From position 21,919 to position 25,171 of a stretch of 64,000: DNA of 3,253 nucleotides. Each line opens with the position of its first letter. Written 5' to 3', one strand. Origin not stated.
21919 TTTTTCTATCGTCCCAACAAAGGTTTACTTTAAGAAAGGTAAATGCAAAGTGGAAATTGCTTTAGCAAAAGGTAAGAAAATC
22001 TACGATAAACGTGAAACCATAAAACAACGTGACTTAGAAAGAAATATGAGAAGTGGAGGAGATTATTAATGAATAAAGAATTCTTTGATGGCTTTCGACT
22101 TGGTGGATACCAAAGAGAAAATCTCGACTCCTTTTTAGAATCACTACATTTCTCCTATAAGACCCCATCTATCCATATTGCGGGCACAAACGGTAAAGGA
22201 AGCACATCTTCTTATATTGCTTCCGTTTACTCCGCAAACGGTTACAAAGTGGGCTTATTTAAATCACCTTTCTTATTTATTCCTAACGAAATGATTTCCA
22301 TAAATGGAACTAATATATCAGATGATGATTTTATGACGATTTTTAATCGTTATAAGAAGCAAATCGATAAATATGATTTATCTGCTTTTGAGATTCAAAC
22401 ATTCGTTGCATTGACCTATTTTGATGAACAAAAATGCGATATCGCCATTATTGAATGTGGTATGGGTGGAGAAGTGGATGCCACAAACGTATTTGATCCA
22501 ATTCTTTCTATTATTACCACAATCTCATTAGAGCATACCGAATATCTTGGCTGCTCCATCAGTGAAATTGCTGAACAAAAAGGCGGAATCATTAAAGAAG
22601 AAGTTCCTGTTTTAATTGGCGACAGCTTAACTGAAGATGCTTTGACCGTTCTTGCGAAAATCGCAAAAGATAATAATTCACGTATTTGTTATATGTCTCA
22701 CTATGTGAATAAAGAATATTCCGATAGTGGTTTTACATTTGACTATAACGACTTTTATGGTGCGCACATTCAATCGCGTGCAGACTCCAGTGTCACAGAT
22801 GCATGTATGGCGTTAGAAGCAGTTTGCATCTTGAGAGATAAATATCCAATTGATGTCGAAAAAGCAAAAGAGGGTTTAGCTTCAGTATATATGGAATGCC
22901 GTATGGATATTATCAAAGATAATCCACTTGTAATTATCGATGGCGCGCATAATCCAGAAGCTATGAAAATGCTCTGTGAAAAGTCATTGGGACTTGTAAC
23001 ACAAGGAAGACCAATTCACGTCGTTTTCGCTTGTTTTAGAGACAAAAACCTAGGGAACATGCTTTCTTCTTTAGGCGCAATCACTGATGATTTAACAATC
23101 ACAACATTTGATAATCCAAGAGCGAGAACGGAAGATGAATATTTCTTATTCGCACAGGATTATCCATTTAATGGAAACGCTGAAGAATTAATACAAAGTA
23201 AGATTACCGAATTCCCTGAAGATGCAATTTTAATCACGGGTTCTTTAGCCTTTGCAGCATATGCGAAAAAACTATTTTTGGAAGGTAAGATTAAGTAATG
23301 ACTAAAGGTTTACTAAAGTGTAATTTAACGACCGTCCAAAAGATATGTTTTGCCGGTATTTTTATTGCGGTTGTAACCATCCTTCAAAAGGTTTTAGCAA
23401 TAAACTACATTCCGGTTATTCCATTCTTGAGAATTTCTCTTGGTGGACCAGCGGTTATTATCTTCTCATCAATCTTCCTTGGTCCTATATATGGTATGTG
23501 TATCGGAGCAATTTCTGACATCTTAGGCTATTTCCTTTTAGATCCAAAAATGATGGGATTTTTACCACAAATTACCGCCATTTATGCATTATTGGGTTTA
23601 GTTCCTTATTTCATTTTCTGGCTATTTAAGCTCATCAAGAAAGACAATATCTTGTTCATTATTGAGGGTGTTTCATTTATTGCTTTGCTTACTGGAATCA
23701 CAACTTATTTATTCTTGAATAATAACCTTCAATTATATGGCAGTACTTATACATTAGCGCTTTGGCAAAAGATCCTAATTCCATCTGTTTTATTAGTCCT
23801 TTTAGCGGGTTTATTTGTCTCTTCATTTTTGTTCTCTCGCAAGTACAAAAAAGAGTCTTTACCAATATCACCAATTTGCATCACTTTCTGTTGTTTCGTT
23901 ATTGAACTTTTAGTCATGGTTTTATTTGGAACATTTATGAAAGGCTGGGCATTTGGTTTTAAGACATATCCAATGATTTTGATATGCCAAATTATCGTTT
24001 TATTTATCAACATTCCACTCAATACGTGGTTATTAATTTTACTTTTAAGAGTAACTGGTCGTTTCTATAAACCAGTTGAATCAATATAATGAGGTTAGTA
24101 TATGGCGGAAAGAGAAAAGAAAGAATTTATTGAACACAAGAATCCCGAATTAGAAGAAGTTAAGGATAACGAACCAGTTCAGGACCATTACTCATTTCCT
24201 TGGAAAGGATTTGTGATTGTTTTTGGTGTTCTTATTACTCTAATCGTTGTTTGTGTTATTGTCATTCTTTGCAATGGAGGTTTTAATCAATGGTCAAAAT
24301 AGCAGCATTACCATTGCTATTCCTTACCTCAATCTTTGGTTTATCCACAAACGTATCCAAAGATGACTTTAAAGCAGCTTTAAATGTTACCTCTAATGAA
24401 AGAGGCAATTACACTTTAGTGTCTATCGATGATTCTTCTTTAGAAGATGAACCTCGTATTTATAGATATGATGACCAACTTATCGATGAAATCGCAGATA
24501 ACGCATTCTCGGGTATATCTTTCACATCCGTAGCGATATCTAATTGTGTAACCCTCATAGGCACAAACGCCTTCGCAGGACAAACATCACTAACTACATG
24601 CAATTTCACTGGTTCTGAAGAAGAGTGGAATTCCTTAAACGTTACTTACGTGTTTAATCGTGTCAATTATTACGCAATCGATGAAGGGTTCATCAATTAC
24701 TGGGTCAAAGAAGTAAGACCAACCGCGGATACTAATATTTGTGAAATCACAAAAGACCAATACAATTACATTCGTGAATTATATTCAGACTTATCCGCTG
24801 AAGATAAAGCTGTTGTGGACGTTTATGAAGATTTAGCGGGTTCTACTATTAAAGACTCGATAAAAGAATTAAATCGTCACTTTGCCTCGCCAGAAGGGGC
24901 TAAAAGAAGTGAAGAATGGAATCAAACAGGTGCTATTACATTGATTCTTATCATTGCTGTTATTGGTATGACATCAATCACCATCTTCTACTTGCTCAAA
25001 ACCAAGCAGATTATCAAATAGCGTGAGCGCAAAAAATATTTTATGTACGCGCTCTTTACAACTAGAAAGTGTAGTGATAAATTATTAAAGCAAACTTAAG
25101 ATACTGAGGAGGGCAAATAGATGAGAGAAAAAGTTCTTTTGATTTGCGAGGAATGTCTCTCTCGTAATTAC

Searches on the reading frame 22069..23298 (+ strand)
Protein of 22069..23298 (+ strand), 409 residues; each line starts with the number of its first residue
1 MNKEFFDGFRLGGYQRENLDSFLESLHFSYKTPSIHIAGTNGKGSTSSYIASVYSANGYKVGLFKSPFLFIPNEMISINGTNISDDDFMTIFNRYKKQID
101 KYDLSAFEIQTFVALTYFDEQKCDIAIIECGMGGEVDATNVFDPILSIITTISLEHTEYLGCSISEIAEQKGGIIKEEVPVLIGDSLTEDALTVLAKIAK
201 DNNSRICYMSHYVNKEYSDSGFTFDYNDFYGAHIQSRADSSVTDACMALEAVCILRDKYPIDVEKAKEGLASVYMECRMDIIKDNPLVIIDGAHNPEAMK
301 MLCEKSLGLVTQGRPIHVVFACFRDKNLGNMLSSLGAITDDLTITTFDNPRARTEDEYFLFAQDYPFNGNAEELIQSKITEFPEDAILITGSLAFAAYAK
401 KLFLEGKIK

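Call 64: search_protein_families(library=pfam, proteins=[window:22069-23298:+], max_evalue=0.001)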
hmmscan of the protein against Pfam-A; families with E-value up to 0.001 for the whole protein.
window:22069-23298:+ (409 aa): 2 families
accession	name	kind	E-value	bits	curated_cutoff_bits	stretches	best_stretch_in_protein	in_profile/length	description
PF02875.26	Mur_ligase_C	-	4.4e-11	44.1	28.4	1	278-392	2-126/127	Mur ligase, glutamate ligase domain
PF08245.18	Mur_ligase_M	-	4.8e-10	40.2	24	1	37-180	1-115/200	Mur ligase middle domain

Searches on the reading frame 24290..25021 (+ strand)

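Call 64: search_protein_families(library=pfam, proteins=[window:24290-25021:+], max_evalue=0.001)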
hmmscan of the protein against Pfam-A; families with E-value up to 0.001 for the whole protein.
window:24290-25021:+ (243 aa): 1 family
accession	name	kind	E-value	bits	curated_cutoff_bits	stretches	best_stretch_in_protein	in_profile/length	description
PF13306.12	LRR_5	-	5e-06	26.9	27.7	1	66-108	46-88/127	BspA type Leucine rich repeat region (6 copies)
